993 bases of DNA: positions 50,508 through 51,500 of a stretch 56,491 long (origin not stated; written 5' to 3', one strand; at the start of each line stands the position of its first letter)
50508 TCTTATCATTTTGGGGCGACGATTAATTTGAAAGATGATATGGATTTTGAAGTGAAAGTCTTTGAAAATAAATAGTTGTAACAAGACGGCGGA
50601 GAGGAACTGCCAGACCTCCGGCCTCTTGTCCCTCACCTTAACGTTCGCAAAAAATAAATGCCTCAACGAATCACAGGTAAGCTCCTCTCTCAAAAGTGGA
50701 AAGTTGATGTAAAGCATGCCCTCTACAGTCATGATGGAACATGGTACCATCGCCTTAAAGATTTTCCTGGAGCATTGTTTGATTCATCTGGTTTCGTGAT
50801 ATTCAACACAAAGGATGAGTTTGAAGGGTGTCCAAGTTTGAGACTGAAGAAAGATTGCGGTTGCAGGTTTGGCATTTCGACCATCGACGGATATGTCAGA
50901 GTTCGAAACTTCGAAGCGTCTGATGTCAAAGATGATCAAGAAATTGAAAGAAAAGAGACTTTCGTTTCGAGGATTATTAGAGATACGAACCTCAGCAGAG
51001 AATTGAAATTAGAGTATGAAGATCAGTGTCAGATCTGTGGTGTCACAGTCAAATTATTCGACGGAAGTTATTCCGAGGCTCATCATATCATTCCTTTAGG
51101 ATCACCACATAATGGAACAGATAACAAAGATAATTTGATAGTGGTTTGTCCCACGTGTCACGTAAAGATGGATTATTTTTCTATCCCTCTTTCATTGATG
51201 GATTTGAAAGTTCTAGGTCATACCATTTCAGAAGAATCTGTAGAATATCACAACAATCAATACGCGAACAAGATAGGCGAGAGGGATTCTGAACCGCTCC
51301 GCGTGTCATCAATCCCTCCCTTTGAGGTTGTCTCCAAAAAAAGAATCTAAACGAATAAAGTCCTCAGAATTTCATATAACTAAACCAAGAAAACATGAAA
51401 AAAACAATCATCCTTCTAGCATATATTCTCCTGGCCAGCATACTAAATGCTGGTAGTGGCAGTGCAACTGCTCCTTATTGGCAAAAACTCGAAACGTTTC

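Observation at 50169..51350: First two cassettes encode stand-alone nucleases (PD-(D/E)xK and HNH with an unknown N-domain), candidate anti-phage cassettes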

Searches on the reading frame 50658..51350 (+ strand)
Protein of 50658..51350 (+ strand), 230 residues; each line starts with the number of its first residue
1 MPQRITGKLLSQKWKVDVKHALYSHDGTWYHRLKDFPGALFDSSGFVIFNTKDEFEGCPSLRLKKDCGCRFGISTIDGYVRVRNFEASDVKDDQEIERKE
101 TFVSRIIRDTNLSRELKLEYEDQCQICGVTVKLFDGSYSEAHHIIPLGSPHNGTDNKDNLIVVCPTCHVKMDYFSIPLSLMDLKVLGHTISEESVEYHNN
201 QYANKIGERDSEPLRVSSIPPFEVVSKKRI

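Call 5: search_protein_families(library=pfam, proteins=[window:50658-51350:+], max_evalue=0.1)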
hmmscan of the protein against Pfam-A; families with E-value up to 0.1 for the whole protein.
window:50658-51350:+ (230 aa): 4 families
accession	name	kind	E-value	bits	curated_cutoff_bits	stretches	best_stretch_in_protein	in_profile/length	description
PF01844.29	HNH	-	7.6e-10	39.2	21.4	1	124-170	1-43/47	HNH endonuclease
PF13391.12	HNH_2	-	4.8e-07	30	21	1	124-175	1-62/66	HNH endonuclease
PF21349.2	RUBY_RBDX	-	0.0023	17.8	26.5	0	158-174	13-29/30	Rubrerythrin, rubredoxin-like domain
PF09706.15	Cas_CXXC_CXXC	-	0.048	14.2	21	1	122-170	6-60/69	CRISPR-associated protein (Cas_CXXC_CXXC)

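Call 6: search_protein_families(library=padloc, proteins=[window:50658-51350:+], max_evalue=1)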
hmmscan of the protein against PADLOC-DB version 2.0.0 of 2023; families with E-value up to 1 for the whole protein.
window:50658-51350:+ (230 aa): 11 families
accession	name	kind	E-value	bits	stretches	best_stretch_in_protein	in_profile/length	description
PDLC03656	mREase_IV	-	2.2e-07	28.9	1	107-175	190-259/277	Type IV methyl-directed restriction enzyme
PDLC00642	ZorE2|ZorE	-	2.1e-06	25.4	1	111-173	203-260/283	HNH endonuclease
PDLC03514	REase_II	-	6.7e-05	20.3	1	129-170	299-339/386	Type II restriction enzyme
PDLC00643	ZorE2|ZorE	-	0.00016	19.1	1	111-170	205-260/282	HNH endonuclease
PDLC02050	Cas8b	-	0.00098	16.7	1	92-211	160-279/496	-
PDLC00740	Effector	-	0.002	15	1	152-172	78-98/391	Endonuclease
PDLC00645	ZorE2|ZorE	-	0.0035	14.4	1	111-171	199-254/375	HNH endonuclease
PDLC00325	PtuB1|PtuB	-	0.0074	13.9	1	120-168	50-98/213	Unknown function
PDLC00337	PtuB1|PtuB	-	0.012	13.5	1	107-176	42-110/216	Unknown function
PDLC00350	PtuB1|PtuB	-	0.017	13.1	1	119-178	47-106/224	Unknown function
PDLC01999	SAVED1--SAVED_HNH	-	0.034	11.1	1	151-173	74-96/387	-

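Call 9: search_protein_families(library=ncbifam, proteins=[window:50658-51350:+], max_evalue=1)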
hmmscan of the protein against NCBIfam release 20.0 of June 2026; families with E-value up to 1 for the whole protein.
window:50658-51350:+ (230 aa): 3 families
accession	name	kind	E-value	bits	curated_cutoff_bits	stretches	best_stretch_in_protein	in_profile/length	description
NF040563.1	guided_IscB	equivalog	1.8e-05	24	175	1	114-173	184-237/314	RNA-guided endonuclease IscB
NF045808.1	PT-DNA_restrict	exception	0.00091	18.4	180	1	104-180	157-232/284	phosphorothioated DNA-binding restriction endonuclease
NF041070.1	carrier_LysW_Arch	domain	0.021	14.8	75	0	123-135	4-16/57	alpha-aminoadipate/glutamate carrier protein LysW/ArgW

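Call 10: search_solved_structures(query=window:50658-51350:+, max_evalue=1, show_alignments=3)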
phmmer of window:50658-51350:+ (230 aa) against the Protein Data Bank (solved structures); distinct sequences matched with E-value up to 1: 4.
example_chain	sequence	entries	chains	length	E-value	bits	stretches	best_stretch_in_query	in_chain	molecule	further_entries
6ghs_A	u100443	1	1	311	1.5e-14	57.1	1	97-187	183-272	TagI restriction endonuclease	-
6ghc_A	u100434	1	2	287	1.4e-07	34.3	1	106-182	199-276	5-methylcytosine-specific restriction enzyme A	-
6me0_C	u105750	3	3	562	0.015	17.8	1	110-170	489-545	Maturase reverse transcriptase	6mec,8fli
9k2z_A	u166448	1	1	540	0.48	12.9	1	16-212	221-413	HfmIscB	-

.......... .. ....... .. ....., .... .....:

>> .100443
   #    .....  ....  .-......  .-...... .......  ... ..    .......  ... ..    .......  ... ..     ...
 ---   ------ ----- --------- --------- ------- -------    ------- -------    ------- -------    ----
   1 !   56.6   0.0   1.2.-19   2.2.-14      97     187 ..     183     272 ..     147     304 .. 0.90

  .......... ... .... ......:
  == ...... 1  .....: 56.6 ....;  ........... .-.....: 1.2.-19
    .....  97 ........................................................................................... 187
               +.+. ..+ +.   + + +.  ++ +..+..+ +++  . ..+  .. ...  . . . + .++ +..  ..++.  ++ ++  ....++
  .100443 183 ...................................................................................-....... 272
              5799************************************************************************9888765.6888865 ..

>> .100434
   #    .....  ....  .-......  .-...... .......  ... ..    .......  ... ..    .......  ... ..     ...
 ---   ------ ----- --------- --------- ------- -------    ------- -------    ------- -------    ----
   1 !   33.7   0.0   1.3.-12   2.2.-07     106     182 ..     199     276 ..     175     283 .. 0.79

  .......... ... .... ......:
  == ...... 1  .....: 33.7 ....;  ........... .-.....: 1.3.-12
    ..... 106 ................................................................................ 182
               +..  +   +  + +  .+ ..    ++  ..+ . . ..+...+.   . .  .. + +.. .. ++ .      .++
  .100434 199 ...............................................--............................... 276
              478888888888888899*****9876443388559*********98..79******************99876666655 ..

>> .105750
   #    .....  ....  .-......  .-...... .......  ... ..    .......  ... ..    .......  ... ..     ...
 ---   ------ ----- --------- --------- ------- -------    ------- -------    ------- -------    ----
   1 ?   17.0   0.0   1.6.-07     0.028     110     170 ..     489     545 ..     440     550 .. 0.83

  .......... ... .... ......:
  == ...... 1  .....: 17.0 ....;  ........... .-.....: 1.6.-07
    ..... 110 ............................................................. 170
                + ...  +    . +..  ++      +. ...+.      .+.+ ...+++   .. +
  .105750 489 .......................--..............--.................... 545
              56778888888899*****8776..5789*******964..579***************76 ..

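Call 12: find_homologous_proteins(query=window:50658-51350:+, max_evalue=0.001)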
Query window:50658-51350:+ (230 aa): 82 proteins with E <= 0.001 among 176 candidates.
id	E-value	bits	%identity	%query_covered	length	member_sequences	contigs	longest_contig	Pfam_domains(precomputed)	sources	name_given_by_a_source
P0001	2.4e-155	533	100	100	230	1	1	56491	PF13391.13,PF01844.30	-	-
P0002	1.8e-85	304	61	93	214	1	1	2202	PF13391.13,PF01844.30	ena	-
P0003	2.2e-82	294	60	90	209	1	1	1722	PF13391.13,PF01844.30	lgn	-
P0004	2.2e-77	278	58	92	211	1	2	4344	PF01844.30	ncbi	-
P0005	4.2e-75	270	55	93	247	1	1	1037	PF01844.30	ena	-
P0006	4.8e-72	260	55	88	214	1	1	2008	PF01844.30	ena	-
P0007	1.6e-71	258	53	91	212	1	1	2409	PF13391.13,PF01844.30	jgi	-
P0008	4.0e-70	254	53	90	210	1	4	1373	PF13391.13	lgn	-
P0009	4.7e-70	254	55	87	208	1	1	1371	PF13391.13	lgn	-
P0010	5.3e-70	253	53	91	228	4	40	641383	PF01844.30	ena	-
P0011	5.4e-70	253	57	87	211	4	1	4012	PF13391.13,PF01844.30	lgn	-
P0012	8.4e-70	253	54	88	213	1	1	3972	PF13391.13,PF01844.30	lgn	-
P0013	2.4e-69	251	55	87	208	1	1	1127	PF13391.13,PF01844.30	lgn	-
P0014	5.8e-69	250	53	91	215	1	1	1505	PF13391.13,PF01844.30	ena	-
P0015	8.5e-69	249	53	92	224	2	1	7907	PF13391.13,PF01844.30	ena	-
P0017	1.8e-68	248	56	85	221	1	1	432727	PF13391.13,PF01844.30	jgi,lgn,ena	-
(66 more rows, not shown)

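Call 24: predict_structure(alignment_id=A2)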
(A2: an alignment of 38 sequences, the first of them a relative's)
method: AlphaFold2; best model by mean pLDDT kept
length: 230 residues; sequences in the alignment: 38
mean_pLDDT: 87.5   pTM: 0.53
mean pLDDT of the five models: 87.5, 86.7, 85.9, 85.9, 85.7
residues with pLDDT >= 90: 161; 70-90: 34; 50-70: 25; < 50: 10
segments of 3 or more residues with pLDDT < 50: 86-88
pLDDT, mean of each block of 10 residues (from residue 1): 81 95 90 97 96 97 91 95 62 64 79 96 97 94 96 97 97 97 93 98 91 55 55
secondary structure, 60 per line:
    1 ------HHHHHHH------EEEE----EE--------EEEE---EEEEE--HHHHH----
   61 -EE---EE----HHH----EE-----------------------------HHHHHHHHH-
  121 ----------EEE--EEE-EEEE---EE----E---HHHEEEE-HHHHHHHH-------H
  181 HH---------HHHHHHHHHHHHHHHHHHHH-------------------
elements in order: H7-13 E20-23 E38-41 E45-49 H52-56 H111-119 E131-133 E136-138 E140-143 E160-163 H165-172 H192-211

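Call 28: fold_search(model_id=the predicted structure, library=pdb)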
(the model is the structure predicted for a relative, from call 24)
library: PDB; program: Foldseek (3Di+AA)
matches with E <= 10: 82; with E <= 0.001: 3
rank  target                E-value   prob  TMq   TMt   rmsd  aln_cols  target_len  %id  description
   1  6ghs                  5.5e-07  1.00  0.38  0.31   3.0       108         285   28  Modification dependent TagI restriction endonuclease (released 2018-08-29)
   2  6ghc_A                1.4e-04  1.00  0.26  0.21   7.8       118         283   27  Modification dependent EcoKMcrA restriction endonuclease (released 2018-08-08)
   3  6ghc_B                2.0e-04  1.00  0.27  0.22   7.5       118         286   28  Modification dependent EcoKMcrA restriction endonuclease (released 2018-08-08)
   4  8d2k_A                2.9e-02  0.91  0.22  0.06   7.6       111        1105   19  Structure of Acidothermus cellulolyticus Cas9 ternary complex (Cleavage Intermediate 2) (released 2023-12-20)
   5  8zp7_B                3.3e-02  0.72  0.20  0.14  14.3       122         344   13  Cryo-EM structure of Cas5-HNH Cascade bound with sDNA, Conf1 (released 2024-12-04)
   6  8zlu_B                4.5e-02  0.15  0.17  0.12  21.3       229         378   13  Cryo-EM strcuture of Cas5-HNH Cascade,Conf1 (released 2024-12-04)
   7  9dif_A                6.5e-02  0.95  0.27  0.18   7.5       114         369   19  CBASS Pseudomonas syringae Cap5 tetramer with DNA duplex and 3'2'-c-GAMP cyclic dinucleotide ligand (released 2025-06-18)
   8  4h9d_A                1.3e-01  0.51  0.20  0.44  12.2       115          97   16  Crystal Structure of Mn-dependent Gme HNH nicking endonuclease from Geobacter metallireducens GS-15, Northeast Structu (released 2012-10-10)
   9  9k32_A                1.6e-01  0.85  0.26  0.10   6.0       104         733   19  Cryo-EM structure of the NbaCas9-guide RNA-target DNA complex (released 2026-02-04)
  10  5zmm_A                1.8e-01  0.72  0.23  0.11  10.8       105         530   19  Structure of the Type IV phosphorothioation-dependent restriction endonuclease ScoMcrA (released 2018-09-26)
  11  8f43                  1.9e-01  0.63  0.21  0.38   7.7        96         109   14  HNH Nuclease Domain from G. stearothermophilus Cas9, K597A mutant (released 2022-12-21)
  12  5zmm_C                2.1e-01  0.69  0.23  0.11  10.8       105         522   19  Structure of the Type IV phosphorothioation-dependent restriction endonuclease ScoMcrA (released 2018-09-26)
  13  5zmm_F                2.4e-01  0.66  0.23  0.12  10.8       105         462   19  Structure of the Type IV phosphorothioation-dependent restriction endonuclease ScoMcrA (released 2018-09-26)
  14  4h9d_B                2.6e-01  0.60  0.21  0.48   6.6        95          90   17  Crystal Structure of Mn-dependent Gme HNH nicking endonuclease from Geobacter metallireducens GS-15, Northeast Structu (released 2012-10-10)
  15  5zmm_E                3.5e-01  0.63  0.23  0.12  10.0       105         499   17  Structure of the Type IV phosphorothioation-dependent restriction endonuclease ScoMcrA (released 2018-09-26)
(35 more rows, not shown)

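Call 30: find_encoding_contigs(protein=P0010, flank=6000, max_places=3)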
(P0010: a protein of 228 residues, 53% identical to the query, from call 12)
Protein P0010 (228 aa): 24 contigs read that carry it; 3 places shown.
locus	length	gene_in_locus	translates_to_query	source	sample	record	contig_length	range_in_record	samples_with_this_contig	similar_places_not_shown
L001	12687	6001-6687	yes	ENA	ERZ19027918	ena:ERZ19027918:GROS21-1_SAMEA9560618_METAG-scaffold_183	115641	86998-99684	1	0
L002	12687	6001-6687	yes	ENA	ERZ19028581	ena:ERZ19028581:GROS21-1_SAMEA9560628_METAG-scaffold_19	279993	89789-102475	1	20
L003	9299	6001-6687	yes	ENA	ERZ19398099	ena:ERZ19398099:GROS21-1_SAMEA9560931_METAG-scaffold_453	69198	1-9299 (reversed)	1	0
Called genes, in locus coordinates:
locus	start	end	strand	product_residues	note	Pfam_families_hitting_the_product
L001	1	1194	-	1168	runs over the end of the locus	PF00176:SNF2-rel_dom, PF00271:Helicase_C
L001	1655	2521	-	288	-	PF13365:Trypsin_2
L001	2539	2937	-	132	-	PF17820:PDZ_6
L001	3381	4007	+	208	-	-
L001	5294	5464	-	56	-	-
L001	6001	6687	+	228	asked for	PF01844:HNH (faint)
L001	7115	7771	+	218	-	PF00239:Resolvase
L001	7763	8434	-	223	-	-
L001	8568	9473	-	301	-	-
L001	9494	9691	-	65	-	-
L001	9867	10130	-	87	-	-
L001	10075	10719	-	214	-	-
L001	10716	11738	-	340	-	PF07521:RMMBL (weak)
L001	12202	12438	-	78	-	-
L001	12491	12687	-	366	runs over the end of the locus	-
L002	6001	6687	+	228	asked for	PF01844:HNH (faint)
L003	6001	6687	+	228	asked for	PF01844:HNH (faint)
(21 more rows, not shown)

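Call 31: find_encoding_contigs(protein=P0017, flank=6000, max_places=2)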
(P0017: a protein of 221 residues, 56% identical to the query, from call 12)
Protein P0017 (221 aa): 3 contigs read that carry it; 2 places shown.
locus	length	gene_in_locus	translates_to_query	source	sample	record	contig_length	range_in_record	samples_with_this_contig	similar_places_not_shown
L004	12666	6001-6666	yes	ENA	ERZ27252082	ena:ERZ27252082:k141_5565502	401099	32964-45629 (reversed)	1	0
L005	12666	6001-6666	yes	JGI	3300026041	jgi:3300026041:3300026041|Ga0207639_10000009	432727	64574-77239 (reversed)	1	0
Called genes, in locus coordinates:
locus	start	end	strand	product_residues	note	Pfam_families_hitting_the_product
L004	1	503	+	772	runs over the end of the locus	PF00657:Lipase_GDSL, PF13472:Lipase_GDSL_2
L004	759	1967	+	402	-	PF03958:Secretin_N (weak)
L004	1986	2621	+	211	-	PF08281:Sigma70_r4_2 (weak)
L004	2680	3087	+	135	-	-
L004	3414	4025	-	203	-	PF02698:DUF218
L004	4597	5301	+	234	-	PF23343:REP_ORF2-G2P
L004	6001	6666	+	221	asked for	PF01844:HNH (weak), PF13391:HNH_2 (weak)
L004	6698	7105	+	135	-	-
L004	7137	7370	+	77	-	-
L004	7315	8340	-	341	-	PF13102:Phage_int_SAM_5 (weak), PF00589:Phage_integrase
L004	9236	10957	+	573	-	PF00722:Glyco_hydro_16, PF03935:SKN1_KRE6_Sbg1 (faint)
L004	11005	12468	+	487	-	-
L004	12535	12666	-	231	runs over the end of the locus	PF00392:GntR, PF07729:FCD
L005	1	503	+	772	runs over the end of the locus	PF00657:Lipase_GDSL, PF13472:Lipase_GDSL_2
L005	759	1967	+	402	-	PF03958:Secretin_N (weak)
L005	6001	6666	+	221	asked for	PF01844:HNH (weak), PF13391:HNH_2 (weak)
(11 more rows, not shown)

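Call 49: search_protein_families(library=pfam, alignment_id=A5, max_evalue=0.001)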
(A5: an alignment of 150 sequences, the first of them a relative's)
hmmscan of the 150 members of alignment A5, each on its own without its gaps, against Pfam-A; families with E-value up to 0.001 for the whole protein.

A. member 1, P0017 (221 aa): 2 families
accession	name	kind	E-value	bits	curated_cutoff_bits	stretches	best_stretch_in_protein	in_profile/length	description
PF01844.29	HNH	-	1.1e-06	29.1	21.4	1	124-169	1-42/47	HNH endonuclease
PF13391.12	HNH_2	-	2.6e-06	27.6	21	1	124-173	1-60/66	HNH endonuclease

B. families by the number of members that match (of 150 scanned): 23 families
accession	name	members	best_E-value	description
PF01844.29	HNH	24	7.3e-12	HNH endonuclease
PF13391.12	HNH_2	21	1.5e-15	HNH endonuclease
PF13020.12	NOV_C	7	1.2e-20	Protein NO VEIN, C-terminal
PF01272.25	GreA_GreB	2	7.9e-09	Transcription elongation factor, GreA/GreB, C-term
PF07510.16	GmrSD_C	1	3.9e-25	GmrSD restriction endonucleases, C-terminal domain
PF07728.20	AAA_5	1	2.3e-24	AAA domain (dynein-related subfamily)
PF01939.22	NucS_C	1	1.9e-14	Endonuclease NucS C-terminal domain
PF10544.15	T5orf172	1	1.3e-13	T5orf172 domain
PF17761.7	DUF1016_N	1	5.8e-13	DUF1016 N-terminal domain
PF14082.12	SduA_C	1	2.3e-12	Shedu protein SduA, C-terminal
PF13455.12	MUG113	1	5.2e-12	Meiotically up-regulated gene 113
PF20720.3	nSTAND3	1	1.3e-07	Novel STAND NTPase 3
PF03235.19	GmrSD_N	1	8.6e-07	GmrSD restriction endonuclease, N-terminal domain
PF13401.12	AAA_22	1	2.4e-06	AAA domain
PF00004.35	AAA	1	3.4e-06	ATPase family associated with various cellular activities (AAA)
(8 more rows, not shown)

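Call 63: find_related_loci(query=A2, collection=genome_contigs, flank=8000)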
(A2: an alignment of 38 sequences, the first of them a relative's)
Query A2 (230 aa) in genome_contigs; peptide patterns used: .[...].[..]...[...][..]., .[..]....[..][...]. (x = any residue, [..] = any of these).
375 stretches matched a pattern; 319 encode a relative of the query (tblastn E <= 1e-3); the best 80 are kept; 80 distinct loci.
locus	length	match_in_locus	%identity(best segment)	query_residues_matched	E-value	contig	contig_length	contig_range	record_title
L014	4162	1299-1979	55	1-226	3e-83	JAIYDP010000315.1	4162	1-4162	MAG: Verrucomicrobiaceae bacterium isolate H1_MAG_00039 pond_H1_MAG_00039_000000000290, whole genome shotgun sequence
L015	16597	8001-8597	53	1-199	5e-70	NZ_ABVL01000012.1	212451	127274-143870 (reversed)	Chthoniobacter flavus Ellin428 ctg67, whole genome shotgun sequence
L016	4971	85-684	51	1-200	6e-67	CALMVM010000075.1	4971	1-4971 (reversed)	MAG TPA_asm: uncultured Verrucomicrobia bacterium isolate SRR13685152_bin.38_CONCOCT_v1.1_MAG genome assembly, contig: N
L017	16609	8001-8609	47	3-201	3e-61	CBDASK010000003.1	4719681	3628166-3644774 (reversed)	MAG: Abditibacterium sp. isolate aec397a2-7ec2-4543-90ec-7bf1322ecbab genome assembly, contig: chromosome_2, whole genom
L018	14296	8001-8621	46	6-207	2e-56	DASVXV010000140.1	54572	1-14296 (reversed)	MAG TPA_asm: Pyrinomonadaceae bacterium isolate SMAG_U2584 k141_685681, whole genome shotgun sequence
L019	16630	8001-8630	42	5-204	5e-54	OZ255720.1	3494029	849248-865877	MAG: Gilvibacter sp. isolate a9052ea4-757a-456f-828b-fd418c90d347 genome assembly, chromosome: 1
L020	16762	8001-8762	39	3-219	9e-51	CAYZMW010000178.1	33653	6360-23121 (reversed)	MAG TPA_asm: uncultured Melioribacter sp. isolate binchicken_co219_1 genome assembly, contig: k141_1429974, whole genome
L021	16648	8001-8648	38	1-204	2e-47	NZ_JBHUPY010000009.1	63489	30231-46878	Herpetosiphon sp. NSE202 contig9, whole genome shotgun sequence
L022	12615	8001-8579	39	5-201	1e-46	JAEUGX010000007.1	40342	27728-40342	MAG: Opitutaceae bacterium isolate new MAG-2 k141_1381527, whole genome shotgun sequence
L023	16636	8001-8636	40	5-204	6e-46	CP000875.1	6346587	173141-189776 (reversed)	Herpetosiphon aurantiacus DSM 785, complete genome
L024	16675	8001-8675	39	3-199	4e-46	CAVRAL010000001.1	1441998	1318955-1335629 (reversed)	MAG: candidate division FCPU426 bacterium isolate MFD04540.bin.1.40 genome assembly, contig: contig_10297, whole genome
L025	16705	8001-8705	36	3-207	1e-45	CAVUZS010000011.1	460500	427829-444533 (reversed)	MAG: uncultured Chloroflexia bacterium isolate MFD04492.bin.2.97 genome assembly, contig: contig_31819, whole genome sho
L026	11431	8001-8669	38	3-200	2e-44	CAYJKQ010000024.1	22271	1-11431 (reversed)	MAG TPA_asm: uncultured Anaerolineaceae bacterium isolate ERP124720_co1_146 genome assembly, contig: NODE_3030_length_22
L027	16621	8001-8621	39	31-199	2e-43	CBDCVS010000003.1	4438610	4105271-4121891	MAG: Candidatus Promineifilaceae bacterium isolate 0f3264e9-d07a-4064-bd01-bd2e928dc920 genome assembly, contig: contig_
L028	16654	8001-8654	38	1-206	1e-43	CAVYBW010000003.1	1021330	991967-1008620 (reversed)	MAG: uncultured Chloroflexia bacterium isolate MFD03066.bin.1.57 genome assembly, contig: contig_42205, whole genome sho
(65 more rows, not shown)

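Call 70: search_protein_families(library=pfam, alignment_id=A6, max_evalue=0.00001)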
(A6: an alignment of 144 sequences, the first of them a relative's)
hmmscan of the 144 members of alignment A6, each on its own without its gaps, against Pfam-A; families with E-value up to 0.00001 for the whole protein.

A. member 1, L014:329-610:+ (94 aa): 0 families

B. families by the number of members that match (of 144 scanned): 114 families (the first 25 are shown)
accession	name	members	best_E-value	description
PF00113.28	Enolase_C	3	6e-130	Enolase, C-terminal TIM barrel domain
PF00850.24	Hist_deacetyl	3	6.4e-94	Histone deacetylase domain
PF03952.21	Enolase_N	3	2.7e-59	Enolase, N-terminal domain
PF00012.26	HSP70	3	2.3e-33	Hsp70 protein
PF02021.23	UPF0102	3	3.6e-25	Uncharacterised protein family UPF0102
PF00717.28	Peptidase_S24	3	1.2e-24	Peptidase S24-like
PF00696.33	AA_kinase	3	6.5e-22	Amino acid kinase family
PF01726.22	LexA_DNA_bind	3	6.4e-19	LexA DNA binding domain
PF06723.19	MreB_Mbl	3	1.8e-09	MreB/Mbl protein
PF08378.17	NERD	3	5.3e-07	Nuclease-related domain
PF01042.26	Ribonuc_L-PSP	2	2.2e-47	Endoribonuclease L-PSP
PF13589.12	HATPase_c_3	2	5e-24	Histidine kinase-, DNA gyrase B-, and HSP90-like ATPase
PF00072.30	Response_reg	2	5e-23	Response regulator receiver domain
PF04851.21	ResIII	2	1e-21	Type III restriction enzyme, res subunit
PF13676.11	TIR_2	2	7.1e-21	TIR domain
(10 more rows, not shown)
